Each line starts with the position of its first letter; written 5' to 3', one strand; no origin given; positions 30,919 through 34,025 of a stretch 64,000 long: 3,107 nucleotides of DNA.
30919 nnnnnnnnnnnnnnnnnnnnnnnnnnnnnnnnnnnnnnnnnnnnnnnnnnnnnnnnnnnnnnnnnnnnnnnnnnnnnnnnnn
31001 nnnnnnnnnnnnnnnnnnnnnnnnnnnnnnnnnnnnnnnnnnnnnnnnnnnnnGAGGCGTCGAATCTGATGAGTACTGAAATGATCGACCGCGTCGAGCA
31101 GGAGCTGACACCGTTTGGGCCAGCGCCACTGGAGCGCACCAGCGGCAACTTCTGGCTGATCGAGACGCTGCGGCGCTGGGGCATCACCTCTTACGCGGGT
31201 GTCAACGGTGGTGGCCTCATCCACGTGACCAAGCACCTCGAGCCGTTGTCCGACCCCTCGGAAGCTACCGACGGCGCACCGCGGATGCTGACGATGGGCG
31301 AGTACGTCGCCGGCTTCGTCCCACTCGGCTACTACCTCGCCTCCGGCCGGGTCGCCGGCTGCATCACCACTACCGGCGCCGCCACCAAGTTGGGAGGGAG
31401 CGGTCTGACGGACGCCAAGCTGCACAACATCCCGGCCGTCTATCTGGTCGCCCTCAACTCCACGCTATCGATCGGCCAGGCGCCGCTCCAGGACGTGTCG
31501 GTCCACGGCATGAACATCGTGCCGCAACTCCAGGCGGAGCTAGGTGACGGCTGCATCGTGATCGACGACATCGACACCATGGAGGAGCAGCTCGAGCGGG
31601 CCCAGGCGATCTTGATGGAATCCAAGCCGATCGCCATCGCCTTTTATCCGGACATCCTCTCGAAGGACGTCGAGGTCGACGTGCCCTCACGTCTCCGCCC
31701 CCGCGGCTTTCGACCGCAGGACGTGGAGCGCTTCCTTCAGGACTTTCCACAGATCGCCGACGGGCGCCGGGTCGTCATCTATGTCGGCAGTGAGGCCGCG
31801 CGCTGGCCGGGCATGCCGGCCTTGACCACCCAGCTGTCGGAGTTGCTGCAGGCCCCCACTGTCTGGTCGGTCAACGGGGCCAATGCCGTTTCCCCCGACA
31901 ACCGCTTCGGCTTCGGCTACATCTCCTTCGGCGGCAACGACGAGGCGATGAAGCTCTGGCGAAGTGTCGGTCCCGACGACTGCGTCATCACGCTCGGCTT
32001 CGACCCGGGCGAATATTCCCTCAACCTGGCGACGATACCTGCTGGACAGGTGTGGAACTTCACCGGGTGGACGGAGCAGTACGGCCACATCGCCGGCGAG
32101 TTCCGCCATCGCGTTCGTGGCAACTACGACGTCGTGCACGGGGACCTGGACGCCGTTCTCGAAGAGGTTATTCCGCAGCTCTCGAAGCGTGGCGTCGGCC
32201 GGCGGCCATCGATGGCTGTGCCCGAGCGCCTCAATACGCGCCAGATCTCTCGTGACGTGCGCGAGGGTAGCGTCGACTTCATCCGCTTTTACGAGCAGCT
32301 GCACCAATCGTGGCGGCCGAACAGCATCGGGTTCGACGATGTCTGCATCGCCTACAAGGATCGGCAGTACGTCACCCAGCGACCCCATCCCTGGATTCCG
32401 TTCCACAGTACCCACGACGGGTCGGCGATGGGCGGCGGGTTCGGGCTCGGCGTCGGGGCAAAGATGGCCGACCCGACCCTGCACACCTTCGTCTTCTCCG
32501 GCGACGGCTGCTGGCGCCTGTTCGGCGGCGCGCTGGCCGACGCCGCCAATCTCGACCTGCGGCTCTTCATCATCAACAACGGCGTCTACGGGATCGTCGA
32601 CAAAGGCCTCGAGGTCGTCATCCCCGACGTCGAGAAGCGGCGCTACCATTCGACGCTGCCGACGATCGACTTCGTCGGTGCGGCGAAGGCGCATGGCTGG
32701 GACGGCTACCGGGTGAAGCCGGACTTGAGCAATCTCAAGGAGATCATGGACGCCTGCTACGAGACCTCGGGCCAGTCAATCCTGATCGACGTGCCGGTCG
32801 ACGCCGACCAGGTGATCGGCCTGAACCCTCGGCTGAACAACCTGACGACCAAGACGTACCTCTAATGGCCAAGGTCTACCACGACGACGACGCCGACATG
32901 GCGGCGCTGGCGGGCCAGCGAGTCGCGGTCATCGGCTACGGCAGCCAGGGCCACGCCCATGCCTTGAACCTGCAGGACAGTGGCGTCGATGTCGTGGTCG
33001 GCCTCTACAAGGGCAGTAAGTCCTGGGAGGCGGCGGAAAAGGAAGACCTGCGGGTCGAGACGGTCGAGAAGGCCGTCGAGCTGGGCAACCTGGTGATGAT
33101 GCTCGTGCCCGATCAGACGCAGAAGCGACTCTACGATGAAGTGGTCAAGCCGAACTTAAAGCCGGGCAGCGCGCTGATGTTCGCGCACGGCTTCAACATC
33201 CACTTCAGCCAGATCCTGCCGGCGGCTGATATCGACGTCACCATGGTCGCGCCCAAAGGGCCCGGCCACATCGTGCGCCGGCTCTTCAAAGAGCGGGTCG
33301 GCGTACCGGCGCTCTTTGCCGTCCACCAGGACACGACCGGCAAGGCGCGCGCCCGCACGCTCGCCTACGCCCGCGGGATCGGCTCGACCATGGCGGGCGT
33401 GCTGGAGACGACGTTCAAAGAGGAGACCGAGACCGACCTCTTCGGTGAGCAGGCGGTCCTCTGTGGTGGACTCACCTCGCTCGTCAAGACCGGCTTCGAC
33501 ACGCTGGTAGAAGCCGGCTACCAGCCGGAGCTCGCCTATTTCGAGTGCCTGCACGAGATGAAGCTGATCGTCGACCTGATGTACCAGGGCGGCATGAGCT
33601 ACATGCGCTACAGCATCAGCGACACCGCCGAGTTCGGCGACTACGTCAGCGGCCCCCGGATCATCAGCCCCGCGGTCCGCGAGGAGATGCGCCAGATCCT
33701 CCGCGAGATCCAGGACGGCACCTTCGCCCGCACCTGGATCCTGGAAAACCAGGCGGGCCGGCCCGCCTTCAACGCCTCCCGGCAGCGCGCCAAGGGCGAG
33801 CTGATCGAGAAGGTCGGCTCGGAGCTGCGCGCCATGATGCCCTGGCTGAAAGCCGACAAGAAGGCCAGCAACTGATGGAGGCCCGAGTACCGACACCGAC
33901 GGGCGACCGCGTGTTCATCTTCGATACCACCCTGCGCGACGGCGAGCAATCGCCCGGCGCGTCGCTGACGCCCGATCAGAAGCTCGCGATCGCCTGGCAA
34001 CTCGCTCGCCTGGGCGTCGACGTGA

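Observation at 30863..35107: Divergent single-subunit ALS-like TPP enzyme plus small RHH protein heading a tightly coupled ilvC / short leuA(cimA-like) / ilvE operon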

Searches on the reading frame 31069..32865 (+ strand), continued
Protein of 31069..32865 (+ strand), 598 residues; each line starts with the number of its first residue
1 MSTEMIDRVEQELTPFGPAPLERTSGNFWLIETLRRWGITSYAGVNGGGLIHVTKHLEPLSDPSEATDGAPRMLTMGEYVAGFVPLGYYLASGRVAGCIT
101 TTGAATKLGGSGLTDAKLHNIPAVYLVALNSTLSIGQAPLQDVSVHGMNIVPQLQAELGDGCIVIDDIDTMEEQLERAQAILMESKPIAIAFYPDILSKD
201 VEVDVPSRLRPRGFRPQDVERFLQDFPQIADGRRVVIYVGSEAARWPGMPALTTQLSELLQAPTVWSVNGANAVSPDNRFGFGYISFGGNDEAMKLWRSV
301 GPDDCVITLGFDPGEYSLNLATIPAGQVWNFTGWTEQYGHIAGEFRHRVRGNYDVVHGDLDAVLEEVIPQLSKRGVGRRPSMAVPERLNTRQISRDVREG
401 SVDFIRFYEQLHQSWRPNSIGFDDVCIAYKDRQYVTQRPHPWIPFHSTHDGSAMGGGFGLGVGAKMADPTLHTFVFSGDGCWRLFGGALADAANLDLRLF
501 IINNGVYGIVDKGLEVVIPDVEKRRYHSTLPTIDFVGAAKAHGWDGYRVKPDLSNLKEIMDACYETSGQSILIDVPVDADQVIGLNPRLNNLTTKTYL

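Call 82: list_cluster_members(proteins=[P0121, P0122, P0123, P0125, P0126, P0127, P0129, P0130, P0136, P0139])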
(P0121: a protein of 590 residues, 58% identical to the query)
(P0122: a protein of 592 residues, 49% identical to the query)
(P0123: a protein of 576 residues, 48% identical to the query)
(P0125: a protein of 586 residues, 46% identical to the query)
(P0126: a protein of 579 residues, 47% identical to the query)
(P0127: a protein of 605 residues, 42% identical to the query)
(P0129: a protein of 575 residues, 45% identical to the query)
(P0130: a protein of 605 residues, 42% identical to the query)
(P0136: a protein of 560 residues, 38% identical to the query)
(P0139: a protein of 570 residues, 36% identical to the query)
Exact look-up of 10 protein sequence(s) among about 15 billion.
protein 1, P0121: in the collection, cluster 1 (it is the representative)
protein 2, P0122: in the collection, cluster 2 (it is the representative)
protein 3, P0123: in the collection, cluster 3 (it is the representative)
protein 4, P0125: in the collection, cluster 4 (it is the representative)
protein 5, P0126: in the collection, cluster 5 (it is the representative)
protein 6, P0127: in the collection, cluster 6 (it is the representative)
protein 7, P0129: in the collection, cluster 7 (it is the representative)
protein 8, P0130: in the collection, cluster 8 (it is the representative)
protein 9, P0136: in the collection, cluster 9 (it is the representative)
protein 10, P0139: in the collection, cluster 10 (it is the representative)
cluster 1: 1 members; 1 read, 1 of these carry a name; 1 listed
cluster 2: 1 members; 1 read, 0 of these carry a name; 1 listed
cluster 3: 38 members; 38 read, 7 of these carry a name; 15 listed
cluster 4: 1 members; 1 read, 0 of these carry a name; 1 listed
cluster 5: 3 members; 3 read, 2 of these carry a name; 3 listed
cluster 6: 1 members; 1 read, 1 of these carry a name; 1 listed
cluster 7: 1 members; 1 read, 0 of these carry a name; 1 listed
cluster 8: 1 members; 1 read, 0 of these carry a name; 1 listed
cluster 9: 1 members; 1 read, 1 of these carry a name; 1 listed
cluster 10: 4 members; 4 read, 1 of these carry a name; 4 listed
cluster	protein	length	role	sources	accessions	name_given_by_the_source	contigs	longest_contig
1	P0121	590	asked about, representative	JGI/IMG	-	acetolactate synthase I/II/III large subunit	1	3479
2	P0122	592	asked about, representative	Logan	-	-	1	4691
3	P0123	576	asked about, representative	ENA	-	-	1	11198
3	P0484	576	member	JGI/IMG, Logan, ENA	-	acetolactate synthase-1/2/3 large subunit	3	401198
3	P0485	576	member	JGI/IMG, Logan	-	acetolactate synthase-1/2/3 large subunit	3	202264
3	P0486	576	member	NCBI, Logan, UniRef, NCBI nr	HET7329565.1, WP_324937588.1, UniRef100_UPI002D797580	thiamine pyrophosphate-dependent enzyme [Dyella sp.] | thiamine pyrophosphate-dependent enzyme n=1 Tax=Dyella sp. TaxID=1869338 ...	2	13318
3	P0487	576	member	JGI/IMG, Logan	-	acetolactate synthase-1/2/3 large subunit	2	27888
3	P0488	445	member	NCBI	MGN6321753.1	MAG: thiamine pyrophosphate-dependent enzyme [Dyella sp.]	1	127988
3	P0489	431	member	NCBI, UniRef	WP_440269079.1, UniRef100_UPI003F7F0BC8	thiamine pyrophosphate-dependent enzyme [Dyella sp.] | thiamine pyrophosphate-dependent enzyme n=1 Tax=Dyella sp. TaxID=1869338 ...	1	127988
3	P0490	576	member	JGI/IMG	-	acetolactate synthase-1/2/3 large subunit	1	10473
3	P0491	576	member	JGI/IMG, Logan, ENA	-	-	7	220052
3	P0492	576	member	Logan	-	-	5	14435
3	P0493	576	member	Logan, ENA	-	-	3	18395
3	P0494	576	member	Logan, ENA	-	-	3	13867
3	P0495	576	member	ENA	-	-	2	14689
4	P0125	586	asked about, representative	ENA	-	-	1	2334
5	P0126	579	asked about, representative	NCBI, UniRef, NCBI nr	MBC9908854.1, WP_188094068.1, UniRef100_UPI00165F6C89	thiamine pyrophosphate-dependent enzyme [Chitinophaga varians] | thiamine pyrophosphate-dependent enzyme n=1 Tax=Chitinophaga varians TaxID=2202339 ...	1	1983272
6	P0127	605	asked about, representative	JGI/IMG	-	acetolactate synthase-1/2/3 large subunit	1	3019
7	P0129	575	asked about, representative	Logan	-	-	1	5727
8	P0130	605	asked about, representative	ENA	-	-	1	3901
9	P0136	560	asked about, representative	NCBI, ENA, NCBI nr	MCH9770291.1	MAG: hypothetical protein K0U12_05370 [Gammaproteobacteria bacterium] | hypothetical protein [Gammaproteobacteria bacterium]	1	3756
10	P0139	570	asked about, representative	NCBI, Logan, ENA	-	-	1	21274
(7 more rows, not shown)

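Call 83: find_encoding_contigs(protein=P0126, flank=10000, max_places=2)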
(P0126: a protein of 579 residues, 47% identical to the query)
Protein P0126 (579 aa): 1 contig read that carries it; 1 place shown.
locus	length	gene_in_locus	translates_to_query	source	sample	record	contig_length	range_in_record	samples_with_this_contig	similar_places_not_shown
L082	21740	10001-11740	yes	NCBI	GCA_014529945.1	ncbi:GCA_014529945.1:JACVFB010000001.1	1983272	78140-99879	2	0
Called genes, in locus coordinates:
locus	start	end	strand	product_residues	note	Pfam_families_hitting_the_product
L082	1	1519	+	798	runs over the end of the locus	PF12704:MacB_PCD, PF02687:FtsX, PF12704:MacB_PCD (weak), PF02687:FtsX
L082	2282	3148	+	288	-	PF00480:ROK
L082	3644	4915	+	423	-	PF01408:GFO_IDH_MocA, PF19051:GFO_IDH_MocA_C2, PF22725:GFO_IDH_MocA_C3 (faint)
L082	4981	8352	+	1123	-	PF13646:HEAT_2, PF06439:3keto-disac_hyd, PF20407:DUF1583_N (faint), PF06439:3keto-disac_hyd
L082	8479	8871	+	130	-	-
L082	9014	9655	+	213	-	-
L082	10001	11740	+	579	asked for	PF02776:TPP_enzyme_N, PF00205:TPP_enzyme_M (weak), PF02775:TPP_enzyme_C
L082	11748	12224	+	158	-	PF08670:MEKHLA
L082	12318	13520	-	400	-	PF03150:CCP_MauG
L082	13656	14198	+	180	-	PF04542:Sigma70_r2, PF08281:Sigma70_r4_2, PF04545:Sigma70_r4 (weak)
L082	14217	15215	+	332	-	PF04773:FecR, PF16344:FecR_C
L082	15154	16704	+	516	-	-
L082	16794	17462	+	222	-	-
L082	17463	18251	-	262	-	PF06167:Peptidase_M90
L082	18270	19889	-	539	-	PF04389:Peptidase_M28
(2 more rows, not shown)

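Call 84: find_encoding_contigs(protein=P0484, flank=10000, max_places=2)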
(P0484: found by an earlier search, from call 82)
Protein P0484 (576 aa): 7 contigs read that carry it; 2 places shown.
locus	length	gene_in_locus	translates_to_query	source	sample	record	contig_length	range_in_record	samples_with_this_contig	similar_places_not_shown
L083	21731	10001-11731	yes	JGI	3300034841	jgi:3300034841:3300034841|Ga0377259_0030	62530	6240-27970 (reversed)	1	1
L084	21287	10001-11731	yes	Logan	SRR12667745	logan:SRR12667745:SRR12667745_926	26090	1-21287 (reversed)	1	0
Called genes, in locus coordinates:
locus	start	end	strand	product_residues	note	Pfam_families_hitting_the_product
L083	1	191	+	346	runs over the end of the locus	-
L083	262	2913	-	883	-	PF07715:Plug, PF00593:TonB_dep_Rec_b-barrel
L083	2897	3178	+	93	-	-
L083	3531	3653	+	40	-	-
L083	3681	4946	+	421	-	PF00990:GGDEF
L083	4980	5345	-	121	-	PF07883:Cupin_2, PF05899:Cupin_3 (weak)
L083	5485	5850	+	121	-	-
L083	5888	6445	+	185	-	PF06693:DUF1190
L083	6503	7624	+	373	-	PF03738:GSP_synth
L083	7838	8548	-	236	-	-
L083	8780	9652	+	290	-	PF00165:HTH_AraC (weak), PF12833:HTH_18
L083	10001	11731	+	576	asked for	PF02776:TPP_enzyme_N, PF00205:TPP_enzyme_M, PF02775:TPP_enzyme_C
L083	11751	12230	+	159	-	PF08670:MEKHLA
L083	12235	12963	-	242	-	PF22722:NA-iREase1 (faint), PF04471:Mrr_cat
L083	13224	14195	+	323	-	PF01145:Band_7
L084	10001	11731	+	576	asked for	PF02776:TPP_enzyme_N, PF00205:TPP_enzyme_M, PF02775:TPP_enzyme_C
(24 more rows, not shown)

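Call 85: find_encoding_contigs(protein=P0139, flank=8000, max_places=1)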
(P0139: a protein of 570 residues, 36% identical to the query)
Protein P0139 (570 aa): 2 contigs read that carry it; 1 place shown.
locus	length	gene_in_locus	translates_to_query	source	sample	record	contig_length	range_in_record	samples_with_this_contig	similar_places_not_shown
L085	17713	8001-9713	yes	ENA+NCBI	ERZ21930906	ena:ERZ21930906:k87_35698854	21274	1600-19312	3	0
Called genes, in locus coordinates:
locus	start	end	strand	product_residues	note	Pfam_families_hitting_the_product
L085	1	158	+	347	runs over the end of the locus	PF01979:Amidohydro_1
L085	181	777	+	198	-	PF00929:RNase_T, PF16473:Rv2179c-like (faint)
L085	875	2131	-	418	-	PF00171:Aldedh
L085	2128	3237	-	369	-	PF00696:AA_kinase, PF01472:PUA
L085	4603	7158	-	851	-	PF25384:Alsin_RLD, PF25390:WD40_RLD, PF00415:RCC1 (weak), PF13540:RCC1_2 (weak), PF25390:WD40_RLD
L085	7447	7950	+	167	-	PF08269:dCache_2, PF17200:sCache_2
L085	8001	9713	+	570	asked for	PF02776:TPP_enzyme_N, PF02775:TPP_enzyme_C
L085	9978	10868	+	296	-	-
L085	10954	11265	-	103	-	-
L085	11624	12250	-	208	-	PF13671:AAA_33 (faint)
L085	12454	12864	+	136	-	PF13279:4HBT_2, PF03061:4HBT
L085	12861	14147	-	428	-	PF07690:MFS_1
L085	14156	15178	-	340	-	PF24827:AstE_AspA_cat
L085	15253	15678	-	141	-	PF00583:Acetyltransf_1, PF13673:Acetyltransf_10, PF13508:Acetyltransf_7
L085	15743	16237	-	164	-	PF00106:adh_short, PF13561:adh_short_C2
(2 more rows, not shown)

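Call 86: find_encoding_contigs(protein=P0122, flank=8000, max_places=1)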
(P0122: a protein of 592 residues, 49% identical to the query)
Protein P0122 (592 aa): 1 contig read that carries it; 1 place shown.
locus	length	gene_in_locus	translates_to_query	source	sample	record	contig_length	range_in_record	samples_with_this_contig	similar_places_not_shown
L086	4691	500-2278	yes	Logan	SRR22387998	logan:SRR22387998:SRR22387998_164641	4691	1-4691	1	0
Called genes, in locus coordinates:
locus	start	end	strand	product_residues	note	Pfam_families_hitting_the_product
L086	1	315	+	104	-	?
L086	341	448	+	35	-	-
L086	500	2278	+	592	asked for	PF02776:TPP_enzyme_N (weak), PF00205:TPP_enzyme_M (weak), PF02775:TPP_enzyme_C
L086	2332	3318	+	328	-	PF02826:2-Hacid_dh_C (weak), PF03807:F420_oxidored (faint), PF07991:KARI_N, PF01450:KARI_C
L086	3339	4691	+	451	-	?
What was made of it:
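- A 49%-identical member is also followed by a KARI gene (call 86).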

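Call 87: find_encoding_contigs(protein=P0134, flank=8000, max_places=1)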
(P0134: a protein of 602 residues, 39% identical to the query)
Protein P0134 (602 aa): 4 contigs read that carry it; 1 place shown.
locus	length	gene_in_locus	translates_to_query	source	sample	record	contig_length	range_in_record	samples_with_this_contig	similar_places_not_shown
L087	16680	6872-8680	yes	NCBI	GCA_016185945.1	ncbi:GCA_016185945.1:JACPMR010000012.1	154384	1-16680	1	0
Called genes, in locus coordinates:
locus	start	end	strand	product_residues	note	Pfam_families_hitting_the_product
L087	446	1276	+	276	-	PF02899:Phage_int_SAM_1, PF13495:Phage_int_SAM_4, PF00589:Phage_integrase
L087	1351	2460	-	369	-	PF00091:Tubulin, PF12327:FtsZ_C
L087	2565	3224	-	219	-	PF00254:FKBP_C, PF22199:FKBP26_IF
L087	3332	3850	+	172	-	PF01909:NTP_transf_2, PF18765:Polbeta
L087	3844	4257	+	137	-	PF05168:HEPN (weak)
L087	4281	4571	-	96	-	PF02224:Cytidylate_kin, PF13189:Cytidylate_kin2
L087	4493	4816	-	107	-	PF02224:Cytidylate_kin, PF13189:Cytidylate_kin2, PF13238:AAA_18, PF00406:ADK, PF13207:AAA_17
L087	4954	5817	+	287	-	PF26553:PDDEXK_19, PF01381:HTH_3, PF12844:HTH_19 (faint)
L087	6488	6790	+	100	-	-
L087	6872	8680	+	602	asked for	PF02776:TPP_enzyme_N, PF00205:TPP_enzyme_M (weak), PF02775:TPP_enzyme_C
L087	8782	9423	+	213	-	-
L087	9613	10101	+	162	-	-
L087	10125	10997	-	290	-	-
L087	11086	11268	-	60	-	-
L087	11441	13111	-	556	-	-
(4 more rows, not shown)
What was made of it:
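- In two phyla they pair with a MEKHLA-domain gene (calls 83-85, 87).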

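Call 93: find_encoding_contigs(protein=P0396, flank=6000, max_places=1)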
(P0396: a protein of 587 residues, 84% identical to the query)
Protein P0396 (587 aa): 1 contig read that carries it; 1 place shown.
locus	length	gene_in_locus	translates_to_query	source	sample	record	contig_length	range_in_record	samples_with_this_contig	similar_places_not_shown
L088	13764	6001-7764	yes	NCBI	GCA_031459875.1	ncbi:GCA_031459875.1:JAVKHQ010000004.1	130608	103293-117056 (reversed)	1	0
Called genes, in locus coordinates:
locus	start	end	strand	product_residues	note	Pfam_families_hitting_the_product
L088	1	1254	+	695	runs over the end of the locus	-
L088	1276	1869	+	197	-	-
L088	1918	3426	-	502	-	PF13205:Big_5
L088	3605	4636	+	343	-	-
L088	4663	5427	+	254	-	-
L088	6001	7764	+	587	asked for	PF02776:TPP_enzyme_N, PF00205:TPP_enzyme_M, PF02775:TPP_enzyme_C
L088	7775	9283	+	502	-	PF07991:KARI_N, PF01450:KARI_C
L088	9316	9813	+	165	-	PF13291:ACT_4 (faint), PF01842:ACT, PF22629:ACT_AHAS_ss, PF13710:ACT_5, PF10369:ALS_ss_C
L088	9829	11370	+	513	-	PF00682:HMGL-like, PF22617:HCS_D2, PF08502:LeuA_dimer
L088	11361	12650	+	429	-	PF00330:Aconitase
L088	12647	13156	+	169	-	PF00694:Aconitase_C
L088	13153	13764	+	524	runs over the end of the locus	PF00682:HMGL-like, PF22617:HCS_D2, PF08502:LeuA_dimer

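Call 94: find_encoding_contigs(protein=P0418, flank=6000, max_places=1)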
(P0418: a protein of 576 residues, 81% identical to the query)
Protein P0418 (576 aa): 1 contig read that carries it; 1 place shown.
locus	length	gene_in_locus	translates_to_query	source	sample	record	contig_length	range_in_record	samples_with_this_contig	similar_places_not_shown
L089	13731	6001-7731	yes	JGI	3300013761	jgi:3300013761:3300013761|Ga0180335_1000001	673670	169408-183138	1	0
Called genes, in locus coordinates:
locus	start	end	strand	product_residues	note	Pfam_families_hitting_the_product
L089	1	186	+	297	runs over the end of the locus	PF01680:SOR_SNZ, PF05690:ThiG (weak)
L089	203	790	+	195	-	PF01174:SNO, PF07685:GATase_3 (weak)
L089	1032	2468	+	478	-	PF00890:FAD_binding_2 (faint), PF12831:FAD_oxidored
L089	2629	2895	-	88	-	-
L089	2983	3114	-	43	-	PF01467:CTP_transf_like (weak)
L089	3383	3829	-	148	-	-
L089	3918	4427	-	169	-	PF08308:PEGA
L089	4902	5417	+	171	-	-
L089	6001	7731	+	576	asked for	PF02776:TPP_enzyme_N, PF00205:TPP_enzyme_M, PF02775:TPP_enzyme_C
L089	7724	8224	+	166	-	PF01842:ACT, PF22629:ACT_AHAS_ss, PF13710:ACT_5, PF10369:ALS_ss_C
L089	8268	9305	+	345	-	PF00670:AdoHcyase_NAD (weak), PF02826:2-Hacid_dh_C, PF07991:KARI_N, PF01450:KARI_C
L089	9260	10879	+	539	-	PF00682:HMGL-like, PF22617:HCS_D2, PF08502:LeuA_dimer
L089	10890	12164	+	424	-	PF00330:Aconitase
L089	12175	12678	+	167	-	PF00694:Aconitase_C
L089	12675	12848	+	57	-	-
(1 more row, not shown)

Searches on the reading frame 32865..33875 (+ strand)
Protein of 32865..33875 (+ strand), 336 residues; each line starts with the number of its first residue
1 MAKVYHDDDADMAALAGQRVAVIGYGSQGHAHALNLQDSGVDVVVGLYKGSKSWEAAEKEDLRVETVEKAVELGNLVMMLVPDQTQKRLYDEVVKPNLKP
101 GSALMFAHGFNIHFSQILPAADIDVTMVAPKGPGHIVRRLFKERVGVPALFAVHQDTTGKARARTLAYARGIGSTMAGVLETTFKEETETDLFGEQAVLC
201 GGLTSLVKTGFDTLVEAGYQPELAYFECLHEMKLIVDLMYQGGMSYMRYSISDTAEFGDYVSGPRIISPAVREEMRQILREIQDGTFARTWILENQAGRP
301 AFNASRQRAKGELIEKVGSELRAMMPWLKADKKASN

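Call 4: search_protein_families(library=pfam, proteins=[window:32865-33875:+], max_evalue=0.01)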
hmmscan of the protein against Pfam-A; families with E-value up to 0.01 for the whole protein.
window:32865-33875:+ (336 aa): 5 families
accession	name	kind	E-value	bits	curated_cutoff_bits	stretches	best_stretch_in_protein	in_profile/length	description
PF07991.19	KARI_N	-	1.2e-69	233.6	20.6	1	15-178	2-165/165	Acetohydroxy acid isomeroreductase, NADPH-binding domain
PF01450.25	KARI_C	-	4e-66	222.2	29.1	1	184-327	1-144/144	Ketol-acid reductoisomerase, C-terminal domain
PF03446.21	NAD_binding_2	-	1.8e-05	25.3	21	1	19-105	1-90/161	NAD binding domain of 6-phosphogluconate dehydrogenase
PF03807.23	F420_oxidored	-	5.2e-05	24.2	21.6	1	19-97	1-82/94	NADP oxidoreductase coenzyme F420-dependent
PF02826.25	2-Hacid_dh_C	-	0.00028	20.8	25.1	1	9-89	28-108/178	D-isomer specific 2-hydroxyacid dehydrogenase, NAD binding domain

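Call 5: search_protein_families(library=ncbifam, proteins=[window:32865-33875:+], max_evalue=0.01)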
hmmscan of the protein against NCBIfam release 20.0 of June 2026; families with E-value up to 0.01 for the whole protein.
window:32865-33875:+ (336 aa): 7 families
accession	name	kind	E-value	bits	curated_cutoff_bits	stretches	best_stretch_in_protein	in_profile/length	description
NF004017.0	PRK05479.1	equivalog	2e-164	546.2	336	1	1-333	1-333/337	ketol-acid reductoisomerase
NF009940.0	PRK13403.1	equivalog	1.3e-141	471.3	406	1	3-333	2-331/335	ketol-acid reductoisomerase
TIGR00465.1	ilvC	equivalog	9.5e-137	455.1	226.15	1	15-329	1-314/314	ketol-acid reductoisomerase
NF003557.0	PRK05225.1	equivalog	1.4e-57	195.4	713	2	11-203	31-229/491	ketol-acid reductoisomerase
NF004005.0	PRK05476.2-3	equivalog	0.00034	19.5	275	1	14-79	205-269/418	adenosylhomocysteinase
TIGR00936.1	ahcY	equivalog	0.00041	19.3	497.6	1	14-78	202-265/416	adenosylhomocysteinase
NF043037.1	ThreonDh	equivalog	0.0024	17.3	350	1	18-111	3-99/297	L-threonate dehydrogenase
